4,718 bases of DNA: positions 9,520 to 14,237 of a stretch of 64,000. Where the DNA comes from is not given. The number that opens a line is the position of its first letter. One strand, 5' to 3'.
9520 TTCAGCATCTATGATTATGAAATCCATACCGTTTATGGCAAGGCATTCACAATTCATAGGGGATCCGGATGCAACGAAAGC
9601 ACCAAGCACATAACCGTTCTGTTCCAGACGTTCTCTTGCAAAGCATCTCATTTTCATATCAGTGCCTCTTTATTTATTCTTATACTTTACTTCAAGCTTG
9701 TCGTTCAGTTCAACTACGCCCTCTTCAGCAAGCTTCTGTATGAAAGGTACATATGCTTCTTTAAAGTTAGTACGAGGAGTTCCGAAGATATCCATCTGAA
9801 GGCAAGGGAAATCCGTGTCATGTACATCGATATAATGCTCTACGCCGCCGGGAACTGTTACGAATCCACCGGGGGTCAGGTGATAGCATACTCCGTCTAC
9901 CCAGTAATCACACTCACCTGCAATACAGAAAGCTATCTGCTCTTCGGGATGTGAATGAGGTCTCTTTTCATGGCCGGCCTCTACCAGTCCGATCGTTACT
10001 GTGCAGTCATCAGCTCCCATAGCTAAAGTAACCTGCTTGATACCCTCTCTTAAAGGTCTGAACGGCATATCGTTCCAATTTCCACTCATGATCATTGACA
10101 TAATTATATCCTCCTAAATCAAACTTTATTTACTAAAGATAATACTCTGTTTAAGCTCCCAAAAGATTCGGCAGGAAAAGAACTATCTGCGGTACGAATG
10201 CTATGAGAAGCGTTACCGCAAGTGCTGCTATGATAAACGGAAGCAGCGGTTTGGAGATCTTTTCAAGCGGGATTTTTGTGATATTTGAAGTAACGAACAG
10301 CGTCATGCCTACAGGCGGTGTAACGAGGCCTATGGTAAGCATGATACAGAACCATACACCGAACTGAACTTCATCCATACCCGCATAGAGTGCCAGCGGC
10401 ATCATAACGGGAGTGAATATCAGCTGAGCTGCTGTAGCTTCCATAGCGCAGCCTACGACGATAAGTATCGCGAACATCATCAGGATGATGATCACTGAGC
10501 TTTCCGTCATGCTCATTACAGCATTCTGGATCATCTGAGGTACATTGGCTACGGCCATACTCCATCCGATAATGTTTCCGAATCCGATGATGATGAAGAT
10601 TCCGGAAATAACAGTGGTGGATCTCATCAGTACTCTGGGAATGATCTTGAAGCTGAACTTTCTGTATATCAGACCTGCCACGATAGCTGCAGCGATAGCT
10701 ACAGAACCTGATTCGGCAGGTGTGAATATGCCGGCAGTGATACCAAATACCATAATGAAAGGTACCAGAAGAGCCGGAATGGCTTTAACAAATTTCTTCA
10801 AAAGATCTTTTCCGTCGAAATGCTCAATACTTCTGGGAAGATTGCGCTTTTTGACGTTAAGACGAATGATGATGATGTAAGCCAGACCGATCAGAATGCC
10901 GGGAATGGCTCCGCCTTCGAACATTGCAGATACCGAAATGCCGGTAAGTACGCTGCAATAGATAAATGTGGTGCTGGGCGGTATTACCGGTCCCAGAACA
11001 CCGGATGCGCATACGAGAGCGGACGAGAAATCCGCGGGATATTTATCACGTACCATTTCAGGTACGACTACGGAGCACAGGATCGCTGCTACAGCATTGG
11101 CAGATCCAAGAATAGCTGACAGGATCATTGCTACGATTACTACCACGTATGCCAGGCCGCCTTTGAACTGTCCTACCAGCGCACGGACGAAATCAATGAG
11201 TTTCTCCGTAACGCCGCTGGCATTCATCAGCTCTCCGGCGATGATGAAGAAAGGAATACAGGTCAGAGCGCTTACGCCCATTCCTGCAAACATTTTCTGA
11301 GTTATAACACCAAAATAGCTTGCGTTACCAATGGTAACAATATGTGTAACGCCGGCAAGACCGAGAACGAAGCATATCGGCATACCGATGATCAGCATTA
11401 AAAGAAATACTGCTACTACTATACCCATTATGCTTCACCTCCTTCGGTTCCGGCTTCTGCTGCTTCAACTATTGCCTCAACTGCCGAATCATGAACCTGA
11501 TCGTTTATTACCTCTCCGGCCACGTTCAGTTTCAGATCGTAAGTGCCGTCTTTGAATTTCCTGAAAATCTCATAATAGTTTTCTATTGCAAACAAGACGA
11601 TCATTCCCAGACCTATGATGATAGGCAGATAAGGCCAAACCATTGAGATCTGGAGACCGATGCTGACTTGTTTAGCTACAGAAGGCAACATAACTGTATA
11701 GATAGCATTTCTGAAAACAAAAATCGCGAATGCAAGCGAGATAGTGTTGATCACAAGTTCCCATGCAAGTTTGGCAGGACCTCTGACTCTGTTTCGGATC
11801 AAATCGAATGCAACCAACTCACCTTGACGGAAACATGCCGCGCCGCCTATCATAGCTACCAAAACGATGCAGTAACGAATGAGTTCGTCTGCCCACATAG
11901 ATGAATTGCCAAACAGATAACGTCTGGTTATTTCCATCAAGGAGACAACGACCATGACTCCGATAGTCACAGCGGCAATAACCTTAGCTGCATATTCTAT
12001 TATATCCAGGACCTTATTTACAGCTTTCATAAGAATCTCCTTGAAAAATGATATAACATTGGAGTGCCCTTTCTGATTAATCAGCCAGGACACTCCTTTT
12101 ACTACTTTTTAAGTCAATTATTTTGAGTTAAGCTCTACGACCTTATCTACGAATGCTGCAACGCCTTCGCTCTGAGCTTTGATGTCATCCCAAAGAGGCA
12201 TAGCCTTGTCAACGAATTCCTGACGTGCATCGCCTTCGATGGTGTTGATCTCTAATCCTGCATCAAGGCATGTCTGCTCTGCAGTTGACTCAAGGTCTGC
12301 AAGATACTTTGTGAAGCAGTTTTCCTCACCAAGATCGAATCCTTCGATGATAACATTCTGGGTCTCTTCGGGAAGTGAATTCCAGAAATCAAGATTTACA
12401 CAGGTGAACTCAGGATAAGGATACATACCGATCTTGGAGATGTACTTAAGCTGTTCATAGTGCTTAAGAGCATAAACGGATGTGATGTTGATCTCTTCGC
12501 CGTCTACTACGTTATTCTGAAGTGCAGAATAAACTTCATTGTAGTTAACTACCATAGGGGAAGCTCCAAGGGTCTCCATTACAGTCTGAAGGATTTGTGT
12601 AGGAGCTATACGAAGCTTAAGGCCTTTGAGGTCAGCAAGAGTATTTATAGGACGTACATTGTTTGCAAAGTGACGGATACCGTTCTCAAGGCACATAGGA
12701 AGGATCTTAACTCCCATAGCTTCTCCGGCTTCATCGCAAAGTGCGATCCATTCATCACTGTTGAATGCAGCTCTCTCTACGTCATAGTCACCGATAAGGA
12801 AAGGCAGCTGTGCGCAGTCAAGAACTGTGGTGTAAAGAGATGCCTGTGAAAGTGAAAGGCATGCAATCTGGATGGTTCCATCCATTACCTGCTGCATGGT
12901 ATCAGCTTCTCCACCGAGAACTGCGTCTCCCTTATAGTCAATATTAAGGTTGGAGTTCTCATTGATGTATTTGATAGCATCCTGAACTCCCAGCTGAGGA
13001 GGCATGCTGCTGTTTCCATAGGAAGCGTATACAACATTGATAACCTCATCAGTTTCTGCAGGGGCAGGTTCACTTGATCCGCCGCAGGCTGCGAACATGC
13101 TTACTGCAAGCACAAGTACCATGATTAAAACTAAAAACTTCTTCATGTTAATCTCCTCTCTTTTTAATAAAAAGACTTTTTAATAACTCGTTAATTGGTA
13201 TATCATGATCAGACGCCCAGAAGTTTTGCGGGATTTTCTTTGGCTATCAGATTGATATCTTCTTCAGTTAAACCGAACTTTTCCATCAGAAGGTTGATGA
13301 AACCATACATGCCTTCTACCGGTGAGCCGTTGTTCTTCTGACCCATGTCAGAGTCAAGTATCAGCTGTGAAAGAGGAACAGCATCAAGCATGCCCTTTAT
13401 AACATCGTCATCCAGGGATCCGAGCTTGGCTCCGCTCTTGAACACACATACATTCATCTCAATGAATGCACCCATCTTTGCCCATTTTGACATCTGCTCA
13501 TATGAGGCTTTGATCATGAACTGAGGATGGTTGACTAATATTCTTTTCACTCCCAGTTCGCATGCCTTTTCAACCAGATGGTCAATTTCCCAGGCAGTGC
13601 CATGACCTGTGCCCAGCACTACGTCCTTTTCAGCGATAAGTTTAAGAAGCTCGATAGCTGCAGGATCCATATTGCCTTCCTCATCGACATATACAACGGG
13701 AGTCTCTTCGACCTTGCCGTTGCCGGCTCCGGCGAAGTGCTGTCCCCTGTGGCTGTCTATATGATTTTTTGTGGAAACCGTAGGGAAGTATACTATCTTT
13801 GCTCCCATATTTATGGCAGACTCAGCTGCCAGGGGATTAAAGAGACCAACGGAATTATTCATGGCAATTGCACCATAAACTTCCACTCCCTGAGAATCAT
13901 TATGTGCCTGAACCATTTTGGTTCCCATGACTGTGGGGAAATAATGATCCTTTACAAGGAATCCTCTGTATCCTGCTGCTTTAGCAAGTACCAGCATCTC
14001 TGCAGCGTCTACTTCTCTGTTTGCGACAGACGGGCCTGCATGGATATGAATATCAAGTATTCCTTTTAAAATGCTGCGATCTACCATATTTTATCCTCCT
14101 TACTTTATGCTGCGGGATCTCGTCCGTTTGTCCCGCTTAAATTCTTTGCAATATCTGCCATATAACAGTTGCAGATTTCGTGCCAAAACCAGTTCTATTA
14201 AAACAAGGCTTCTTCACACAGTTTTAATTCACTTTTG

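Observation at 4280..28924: Six correctly spaced sigma-54 promoters (plus one off-spacing candidate) around a single PAS-AAA+ activator: a sigma-54 catabolic regulon island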

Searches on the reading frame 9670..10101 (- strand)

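Call 8: search_protein_families(library=pfam, proteins=[window:9670-10101:-])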
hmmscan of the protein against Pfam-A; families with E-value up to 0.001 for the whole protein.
window:9670-10101:- (143 aa): 4 families
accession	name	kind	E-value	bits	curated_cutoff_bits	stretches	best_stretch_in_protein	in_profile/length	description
PF07883.17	Cupin_2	-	2.1e-12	47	27.2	1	40-105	5-69/70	Cupin domain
PF02311.25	AraC_binding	-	1.3e-08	35.1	21.1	1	42-97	12-67/135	AraC-like ligand binding domain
PF03079.20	ARD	-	4e-05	24.3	27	1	47-96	86-140/157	ARD/ARD' family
PF12973.13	Cupin_7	-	9e-05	22.7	27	1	9-89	8-85/105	ChrR Cupin-like domain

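Call 52: search_protein_families(library=ncbifam, proteins=[window:9670-10101:-], max_evalue=0.00001)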
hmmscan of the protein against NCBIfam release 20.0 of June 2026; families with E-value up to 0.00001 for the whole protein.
window:9670-10101:- (143 aa): 0 families

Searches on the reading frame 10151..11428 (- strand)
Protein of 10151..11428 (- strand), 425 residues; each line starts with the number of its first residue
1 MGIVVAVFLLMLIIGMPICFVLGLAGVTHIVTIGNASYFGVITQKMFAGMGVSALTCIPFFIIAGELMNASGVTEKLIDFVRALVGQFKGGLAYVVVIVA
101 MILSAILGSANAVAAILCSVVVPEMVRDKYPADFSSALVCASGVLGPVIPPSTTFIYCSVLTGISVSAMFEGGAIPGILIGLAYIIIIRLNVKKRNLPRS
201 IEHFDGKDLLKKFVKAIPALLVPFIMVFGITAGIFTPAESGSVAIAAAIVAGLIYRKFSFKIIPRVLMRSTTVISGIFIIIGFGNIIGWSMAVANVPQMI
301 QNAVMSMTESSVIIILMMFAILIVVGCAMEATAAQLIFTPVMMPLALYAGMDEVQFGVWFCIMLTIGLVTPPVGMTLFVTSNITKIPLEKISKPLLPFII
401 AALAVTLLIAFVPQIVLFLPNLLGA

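Call 8: search_protein_families(library=pfam, proteins=[window:10151-11428:-])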
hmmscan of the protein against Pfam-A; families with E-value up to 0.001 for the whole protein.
window:10151-11428:- (425 aa): 2 families
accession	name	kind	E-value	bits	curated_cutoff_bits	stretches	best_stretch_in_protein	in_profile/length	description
PF06808.19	DctM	-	1.1e-97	328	23.8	1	6-415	2-413/413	Tripartite ATP-independent periplasmic transporter, DctM component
PF03600.22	CitMHS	-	3.5e-05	23.5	31.9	0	10-250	5-233/336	Citrate transporter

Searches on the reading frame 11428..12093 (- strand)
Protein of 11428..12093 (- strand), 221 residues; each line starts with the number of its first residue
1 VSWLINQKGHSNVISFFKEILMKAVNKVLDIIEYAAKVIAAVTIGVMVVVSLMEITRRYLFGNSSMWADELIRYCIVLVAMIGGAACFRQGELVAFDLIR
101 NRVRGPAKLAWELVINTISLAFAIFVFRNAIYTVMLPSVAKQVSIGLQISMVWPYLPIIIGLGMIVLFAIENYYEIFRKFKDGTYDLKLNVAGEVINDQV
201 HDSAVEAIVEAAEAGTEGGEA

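Call 8: search_protein_families(library=pfam, proteins=[window:11428-12093:-])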
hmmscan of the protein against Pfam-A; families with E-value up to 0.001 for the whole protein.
window:11428-12093:- (221 aa): 1 family
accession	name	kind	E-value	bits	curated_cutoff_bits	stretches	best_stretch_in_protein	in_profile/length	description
PF04290.18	DctQ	-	6.4e-25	88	28.3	1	47-178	1-131/132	Tripartite ATP-independent periplasmic transporters, DctQ component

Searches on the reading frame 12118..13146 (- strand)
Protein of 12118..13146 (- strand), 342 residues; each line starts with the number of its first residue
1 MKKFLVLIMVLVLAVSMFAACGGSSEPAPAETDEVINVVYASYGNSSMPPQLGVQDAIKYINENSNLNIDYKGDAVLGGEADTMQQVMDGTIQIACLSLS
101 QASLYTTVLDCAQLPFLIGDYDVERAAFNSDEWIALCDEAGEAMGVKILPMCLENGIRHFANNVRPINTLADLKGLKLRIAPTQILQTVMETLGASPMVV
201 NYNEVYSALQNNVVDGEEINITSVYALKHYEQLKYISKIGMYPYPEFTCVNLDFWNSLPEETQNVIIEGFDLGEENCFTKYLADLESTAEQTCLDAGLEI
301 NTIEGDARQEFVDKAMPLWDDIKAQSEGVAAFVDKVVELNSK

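Call 8: search_protein_families(library=pfam, proteins=[window:12118-13146:-])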
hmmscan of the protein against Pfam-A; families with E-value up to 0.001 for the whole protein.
window:12118-13146:- (342 aa): 1 family
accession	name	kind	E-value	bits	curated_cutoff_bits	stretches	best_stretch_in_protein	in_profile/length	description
PF03480.18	DctP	-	3.5e-57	194.4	23.4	1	64-323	27-283/286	Bacterial extracellular solute-binding protein, family 7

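Call 51: search_protein_families(library=ncbifam, proteins=[window:12118-13146:-], max_evalue=0.00001)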
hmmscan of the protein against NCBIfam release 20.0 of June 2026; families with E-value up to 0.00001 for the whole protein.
window:12118-13146:- (342 aa): 2 families
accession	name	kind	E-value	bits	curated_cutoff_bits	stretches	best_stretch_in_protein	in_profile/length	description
NF037995.1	TRAP_S1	subfamily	3.1e-39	134.9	50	1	73-311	37-271/271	TRAP transporter substrate-binding protein DctP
TIGR00787.1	dctP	subfamily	2.6e-38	131.9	175.05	1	65-269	26-230/257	DctP family TRAP transporter solute-binding subunit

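Call 95: search_solved_structures(query=window:12118-13146:-, max_evalue=1e-10)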
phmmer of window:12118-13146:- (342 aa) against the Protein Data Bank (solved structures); distinct sequences matched with E-value up to 1e-10: 77 (the best 60 are shown).
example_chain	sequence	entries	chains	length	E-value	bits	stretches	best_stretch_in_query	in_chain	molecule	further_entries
2hpg_A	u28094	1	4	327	3.4e-28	102.1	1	138-322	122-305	ABC transporter, periplasmic substrate-binding protein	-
8t9t_A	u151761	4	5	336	1.1e-26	97.2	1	63-324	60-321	Isethionate-binding periplasmic protein DctP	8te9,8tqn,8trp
4n91_A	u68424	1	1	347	2.8e-26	95.9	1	3-340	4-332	TRAP dicarboxylate transporter, DctP subunit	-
4mx6_A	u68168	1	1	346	4.2e-24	88.7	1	77-325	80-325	TRAP-type C4-dicarboxylate:H+ symport system substrate-binding component DctP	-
4nn3_A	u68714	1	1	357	1.8e-23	86.7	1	47-270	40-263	TRAP dicarboxylate transporter, DctP subunit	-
4pfb_A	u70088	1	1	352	3.6e-23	85.6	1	19-329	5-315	C4-dicarboxylate-binding protein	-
2xxk_A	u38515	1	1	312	4.7e-23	85.3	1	66-272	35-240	SIALIC ACID-BINDING PERIPLASMIC PROTEIN SIAP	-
2cex_A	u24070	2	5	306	5.6e-23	85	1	66-272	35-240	PROTEIN HI0146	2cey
2wyk_A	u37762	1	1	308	5.7e-23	85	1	66-272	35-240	SIALIC ACID-BINDING PERIPLASMIC PROTEIN SIAP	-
4nq8_A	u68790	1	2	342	5.7e-23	85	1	13-310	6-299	Putative periplasmic substrate-binding transport protein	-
2v4c_A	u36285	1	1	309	5.7e-23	85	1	66-272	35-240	SIALIC ACID-BINDING PERIPLASMIC PROTEIN SIAP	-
3b50_A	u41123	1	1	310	5.7e-23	85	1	66-281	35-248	Sialic acid-binding periplasmic protein siaP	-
2wx9_A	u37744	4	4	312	5.8e-23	85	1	66-272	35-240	SIALIC ACID-BINDING PERIPLASMIC PROTEIN SIAP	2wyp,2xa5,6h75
2xwv_A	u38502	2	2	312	5.9e-23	84.9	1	66-272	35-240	SIALIC ACID-BINDING PERIPLASMIC PROTEIN SIAP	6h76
2xwi_A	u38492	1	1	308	1.5e-22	83.6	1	66-272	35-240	SIALIC ACID-BINDING PERIPLASMIC PROTEIN SIAP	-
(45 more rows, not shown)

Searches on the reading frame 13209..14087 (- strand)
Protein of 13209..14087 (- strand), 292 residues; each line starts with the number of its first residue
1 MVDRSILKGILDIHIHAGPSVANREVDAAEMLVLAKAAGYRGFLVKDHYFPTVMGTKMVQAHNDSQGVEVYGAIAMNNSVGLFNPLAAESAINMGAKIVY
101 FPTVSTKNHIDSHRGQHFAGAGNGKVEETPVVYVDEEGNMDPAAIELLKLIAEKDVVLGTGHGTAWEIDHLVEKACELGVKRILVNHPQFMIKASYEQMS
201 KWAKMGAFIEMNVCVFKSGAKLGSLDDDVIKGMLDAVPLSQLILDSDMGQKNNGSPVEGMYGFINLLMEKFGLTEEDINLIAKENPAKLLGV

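Call 8: search_protein_families(library=pfam, proteins=[window:13209-14087:-])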
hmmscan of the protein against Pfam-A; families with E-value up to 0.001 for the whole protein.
window:13209-14087:- (292 aa): 1 family
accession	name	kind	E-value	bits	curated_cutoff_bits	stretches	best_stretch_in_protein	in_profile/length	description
PF19799.5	DUF6282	-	2.3e-66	223.7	26.8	1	9-210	1-196/196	Family of unknown function (DUF6282)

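Call 52: search_protein_families(library=ncbifam, proteins=[window:13209-14087:-], max_evalue=0.00001)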
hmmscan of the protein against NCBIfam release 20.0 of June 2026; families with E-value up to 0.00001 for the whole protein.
window:13209-14087:- (292 aa): 0 families

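Call 69: search_solved_structures(query=window:13209-14087:-, max_evalue=0.1)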
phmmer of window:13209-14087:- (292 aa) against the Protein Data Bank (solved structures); distinct sequences matched with E-value up to 0.1: 0.
